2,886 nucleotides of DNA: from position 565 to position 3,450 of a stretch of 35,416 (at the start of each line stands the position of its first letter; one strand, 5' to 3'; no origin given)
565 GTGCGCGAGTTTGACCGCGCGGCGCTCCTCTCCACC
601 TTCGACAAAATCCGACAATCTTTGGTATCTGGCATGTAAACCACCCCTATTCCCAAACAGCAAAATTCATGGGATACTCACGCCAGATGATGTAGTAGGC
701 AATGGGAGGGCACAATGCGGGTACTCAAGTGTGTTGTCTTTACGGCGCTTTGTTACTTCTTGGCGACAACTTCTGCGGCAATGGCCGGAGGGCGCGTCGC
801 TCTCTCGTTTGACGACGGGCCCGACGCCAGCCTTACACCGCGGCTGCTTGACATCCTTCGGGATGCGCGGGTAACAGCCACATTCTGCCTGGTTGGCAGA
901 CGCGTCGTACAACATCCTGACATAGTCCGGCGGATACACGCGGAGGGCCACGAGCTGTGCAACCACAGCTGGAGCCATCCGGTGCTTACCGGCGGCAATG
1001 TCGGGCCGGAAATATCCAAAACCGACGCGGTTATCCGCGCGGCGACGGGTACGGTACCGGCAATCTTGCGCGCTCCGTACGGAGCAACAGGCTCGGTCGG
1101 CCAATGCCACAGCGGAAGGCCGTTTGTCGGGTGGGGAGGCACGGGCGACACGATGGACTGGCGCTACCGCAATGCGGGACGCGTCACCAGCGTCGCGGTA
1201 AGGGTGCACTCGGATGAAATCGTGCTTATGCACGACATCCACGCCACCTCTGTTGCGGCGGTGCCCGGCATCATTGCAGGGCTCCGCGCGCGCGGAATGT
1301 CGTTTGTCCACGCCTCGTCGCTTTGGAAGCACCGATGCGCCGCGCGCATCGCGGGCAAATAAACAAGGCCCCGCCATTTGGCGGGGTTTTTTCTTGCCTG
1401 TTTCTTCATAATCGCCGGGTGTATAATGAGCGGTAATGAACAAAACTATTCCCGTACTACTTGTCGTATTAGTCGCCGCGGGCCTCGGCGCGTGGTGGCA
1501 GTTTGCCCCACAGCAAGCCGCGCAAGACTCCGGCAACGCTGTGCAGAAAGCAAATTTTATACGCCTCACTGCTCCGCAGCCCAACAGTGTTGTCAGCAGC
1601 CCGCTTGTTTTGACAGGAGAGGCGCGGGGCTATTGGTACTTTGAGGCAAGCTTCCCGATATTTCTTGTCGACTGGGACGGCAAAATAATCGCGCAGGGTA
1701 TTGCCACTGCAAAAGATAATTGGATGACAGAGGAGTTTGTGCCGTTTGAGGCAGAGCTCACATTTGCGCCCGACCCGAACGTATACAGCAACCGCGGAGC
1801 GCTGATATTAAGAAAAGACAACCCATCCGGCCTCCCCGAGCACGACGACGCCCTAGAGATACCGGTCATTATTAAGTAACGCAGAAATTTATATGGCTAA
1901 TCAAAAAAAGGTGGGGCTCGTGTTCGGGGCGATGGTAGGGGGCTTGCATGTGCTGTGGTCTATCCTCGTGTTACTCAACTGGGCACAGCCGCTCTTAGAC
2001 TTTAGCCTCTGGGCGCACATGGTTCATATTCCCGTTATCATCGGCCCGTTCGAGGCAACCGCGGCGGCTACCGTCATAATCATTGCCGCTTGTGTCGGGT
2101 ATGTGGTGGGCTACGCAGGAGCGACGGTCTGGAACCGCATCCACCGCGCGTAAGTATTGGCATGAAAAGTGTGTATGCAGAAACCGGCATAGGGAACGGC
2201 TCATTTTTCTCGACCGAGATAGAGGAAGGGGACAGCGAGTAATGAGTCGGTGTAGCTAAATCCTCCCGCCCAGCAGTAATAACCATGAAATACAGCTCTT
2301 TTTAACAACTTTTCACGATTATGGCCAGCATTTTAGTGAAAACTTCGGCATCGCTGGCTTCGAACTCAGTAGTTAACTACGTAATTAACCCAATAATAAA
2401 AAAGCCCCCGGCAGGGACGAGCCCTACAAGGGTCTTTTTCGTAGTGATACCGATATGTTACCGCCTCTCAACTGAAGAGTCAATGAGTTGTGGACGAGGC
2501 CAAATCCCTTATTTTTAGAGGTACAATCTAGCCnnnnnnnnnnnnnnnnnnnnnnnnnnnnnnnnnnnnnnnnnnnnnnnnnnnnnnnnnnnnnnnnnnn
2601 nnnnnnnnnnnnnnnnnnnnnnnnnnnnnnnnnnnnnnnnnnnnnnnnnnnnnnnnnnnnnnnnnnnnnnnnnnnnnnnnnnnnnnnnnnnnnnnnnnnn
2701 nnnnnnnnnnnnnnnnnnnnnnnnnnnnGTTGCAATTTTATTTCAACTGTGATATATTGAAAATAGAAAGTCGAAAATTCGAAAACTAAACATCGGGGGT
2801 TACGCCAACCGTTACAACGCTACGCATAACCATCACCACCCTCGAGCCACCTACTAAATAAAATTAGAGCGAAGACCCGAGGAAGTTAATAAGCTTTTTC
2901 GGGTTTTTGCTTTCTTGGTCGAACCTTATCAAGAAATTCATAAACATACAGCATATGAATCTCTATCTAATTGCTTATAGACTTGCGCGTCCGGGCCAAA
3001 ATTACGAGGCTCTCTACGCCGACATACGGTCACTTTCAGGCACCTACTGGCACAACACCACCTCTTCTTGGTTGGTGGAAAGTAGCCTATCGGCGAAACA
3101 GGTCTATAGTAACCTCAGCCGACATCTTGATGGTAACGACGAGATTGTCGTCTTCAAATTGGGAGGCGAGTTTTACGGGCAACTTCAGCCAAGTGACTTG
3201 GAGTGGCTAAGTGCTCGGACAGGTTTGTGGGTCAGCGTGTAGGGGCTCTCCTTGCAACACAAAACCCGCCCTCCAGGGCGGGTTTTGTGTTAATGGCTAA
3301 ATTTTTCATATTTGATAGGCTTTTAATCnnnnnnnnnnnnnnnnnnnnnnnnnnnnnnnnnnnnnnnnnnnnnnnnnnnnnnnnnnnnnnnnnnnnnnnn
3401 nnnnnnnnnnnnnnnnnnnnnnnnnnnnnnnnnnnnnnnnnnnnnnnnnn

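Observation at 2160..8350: Low-GC, single-strand accessory island with defence-type content and no visible mobility gene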

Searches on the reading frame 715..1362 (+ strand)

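Call 78: search_protein_families(library=pfam, proteins=[window:715-1362:+], max_evalue=0.05)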
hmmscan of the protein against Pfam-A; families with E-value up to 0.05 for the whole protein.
window:715-1362:+ (215 aa): 1 family
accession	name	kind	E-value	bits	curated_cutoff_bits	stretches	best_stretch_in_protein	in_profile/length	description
PF01522.26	Polysacc_deac_1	-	1.8e-27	96.2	23.1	1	26-125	7-108/124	Polysaccharide deacetylase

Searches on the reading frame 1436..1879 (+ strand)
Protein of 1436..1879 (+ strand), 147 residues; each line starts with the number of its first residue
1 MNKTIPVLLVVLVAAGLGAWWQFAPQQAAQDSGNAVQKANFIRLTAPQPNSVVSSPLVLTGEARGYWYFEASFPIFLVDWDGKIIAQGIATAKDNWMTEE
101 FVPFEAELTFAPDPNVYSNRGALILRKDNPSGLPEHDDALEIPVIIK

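Call 14: find_encoding_contigs(protein=window:1436-1879:+, flank=10000, max_places=10)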
Protein window:1436-1879:+ (147 aa): 2 contigs read that carry it; 2 places shown.
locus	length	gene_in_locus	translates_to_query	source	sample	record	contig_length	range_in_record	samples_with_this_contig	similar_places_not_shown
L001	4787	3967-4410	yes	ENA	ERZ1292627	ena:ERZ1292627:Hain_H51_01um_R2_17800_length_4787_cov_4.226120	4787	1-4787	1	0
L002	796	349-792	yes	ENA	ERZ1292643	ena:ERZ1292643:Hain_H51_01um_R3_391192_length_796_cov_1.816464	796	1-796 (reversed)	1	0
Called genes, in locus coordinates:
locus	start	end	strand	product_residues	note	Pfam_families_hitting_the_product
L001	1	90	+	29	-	?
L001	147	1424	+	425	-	PF00270:DEAD, PF00271:Helicase_C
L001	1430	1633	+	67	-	-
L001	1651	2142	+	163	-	-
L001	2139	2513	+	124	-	-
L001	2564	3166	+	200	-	-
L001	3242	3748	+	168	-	-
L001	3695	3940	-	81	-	-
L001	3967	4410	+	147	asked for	PF10648:Gmad2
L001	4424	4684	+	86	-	-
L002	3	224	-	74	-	?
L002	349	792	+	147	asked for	PF10648:Gmad2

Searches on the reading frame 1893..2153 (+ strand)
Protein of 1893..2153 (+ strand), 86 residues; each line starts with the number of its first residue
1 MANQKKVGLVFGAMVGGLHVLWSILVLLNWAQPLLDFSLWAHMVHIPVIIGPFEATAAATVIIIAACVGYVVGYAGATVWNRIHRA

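Call 3: search_protein_families(library=pfam, proteins=[window:1893-2153:+], max_evalue=0.1)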
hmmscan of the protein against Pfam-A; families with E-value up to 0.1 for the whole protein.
window:1893-2153:+ (86 aa): 0 families

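Call 4: search_protein_families(library=padloc, proteins=[window:1893-2153:+], max_evalue=0.1)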
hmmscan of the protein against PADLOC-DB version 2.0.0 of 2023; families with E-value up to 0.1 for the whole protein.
window:1893-2153:+ (86 aa): 0 families

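Call 5: search_protein_families(library=ncbifam, proteins=[window:1893-2153:+], max_evalue=0.1)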
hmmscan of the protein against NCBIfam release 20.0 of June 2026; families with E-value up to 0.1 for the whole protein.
window:1893-2153:+ (86 aa): 0 families

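Call 38: find_related_loci(query=A3, collection=genome_contigs, flank=10000)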
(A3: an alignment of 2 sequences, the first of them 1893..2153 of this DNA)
Query A3 (86 aa) in genome_contigs; peptide patterns used: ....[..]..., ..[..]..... (x = any residue, [..] = any of these).
31 stretches matched a pattern; 15 encode a relative of the query (tblastn E <= 1e-3); 15 distinct loci.
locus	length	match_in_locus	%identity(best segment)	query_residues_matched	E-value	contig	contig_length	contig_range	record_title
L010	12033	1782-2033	67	2-85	1e-35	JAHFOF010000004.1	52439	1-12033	MAG: bacterium isolate nzgw498 NODE_822_length_52440_cov_3.800895, whole genome shotgun sequence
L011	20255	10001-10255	60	1-85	2e-33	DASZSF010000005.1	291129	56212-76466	MAG TPA_asm: Candidatus Paceibacterota bacterium isolate SMAG_U6043 k141_12815, whole genome shotgun sequence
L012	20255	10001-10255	56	1-85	4e-32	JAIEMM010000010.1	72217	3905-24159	MAG: Patescibacteria group bacterium isolate co.spades.CONCOCT.2.5kb_058 c_000000000014, whole genome shotgun sequence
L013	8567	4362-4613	57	3-86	3e-31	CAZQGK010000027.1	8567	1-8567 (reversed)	MAG TPA_asm: uncultured Candidatus Saccharibacteria bacterium isolate ERP113451_co1_332 genome assembly, contig: NODE_10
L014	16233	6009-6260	55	1-84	7e-30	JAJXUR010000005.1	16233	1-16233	MAG: bacterium isolate BP5.bin107 NODE_6007_length_16233_cov_1.311933, whole genome shotgun sequence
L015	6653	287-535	58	3-85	9e-30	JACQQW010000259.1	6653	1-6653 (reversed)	MAG: Candidatus Omnitrophota bacterium isolate NC_groundwater_1343_Ag_S-0.2um_51_20 S_p2_S4_coassembly_k141_3534908, who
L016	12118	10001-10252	56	3-86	2e-29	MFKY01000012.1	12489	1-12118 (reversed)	MAG: Candidatus Kaiserbacteria bacterium RIFCSPHIGHO2_01_FULL_55_37 rifcsphigho2_01_scaffold_15768, whole genome shotgun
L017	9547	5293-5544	52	1-84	2e-28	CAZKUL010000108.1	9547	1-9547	MAG TPA_asm: uncultured Planctomycetales bacterium isolate binchicken_co241_121 genome assembly, contig: NODE_7438_lengt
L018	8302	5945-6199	54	1-85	2e-28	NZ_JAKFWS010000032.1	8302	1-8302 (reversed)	MAG: Methylocystis sp. isolate ND1_Bin_1_1 ND1_0001875, whole genome shotgun sequence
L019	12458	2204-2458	54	1-85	3e-28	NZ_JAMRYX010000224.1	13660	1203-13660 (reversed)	Methylocystis suflitae strain NLS-7 NLS7.00224, whole genome shotgun sequence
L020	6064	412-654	53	3-83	8e-28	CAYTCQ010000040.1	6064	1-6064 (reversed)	MAG TPA_asm: uncultured Candidatus Saccharibacteria bacterium isolate SRP135725_co1_32 genome assembly, contig: NODE_198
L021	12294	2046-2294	52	3-85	5e-27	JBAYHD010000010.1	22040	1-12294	MAG: Candidatus Paceibacterota bacterium isolate SO_2016_GW1_141 scaffold04104_OW334_2016, whole genome shotgun sequence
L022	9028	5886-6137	51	3-86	2e-26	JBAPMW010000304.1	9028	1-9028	MAG: Hyphomicrobiaceae bacterium isolate MFD02318_ilm_asm_bin1 k127_60406, whole genome shotgun sequence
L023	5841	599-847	53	1-83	2e-26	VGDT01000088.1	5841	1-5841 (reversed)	MAG: Alphaproteobacteria bacterium isolate M_DeepCast_65m_m1_022 M_DeepCast_65m_m1_022_Ga0194120_10024620, whole genome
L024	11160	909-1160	50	1-84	1e-24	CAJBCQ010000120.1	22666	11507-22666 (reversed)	MAG: uncultured Rhizobiales bacterium isolate Loc080925-4m_bin-0358 genome assembly, contig: bin-0358:120/264, whole gen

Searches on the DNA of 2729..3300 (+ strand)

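Call 113: search_dna_similar(query=window:2729-3300:+, collection=phages, mode=distant, max_evalue=0.001, max_rows=5)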
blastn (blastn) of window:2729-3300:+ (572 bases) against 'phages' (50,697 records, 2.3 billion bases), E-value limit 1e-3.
No match.
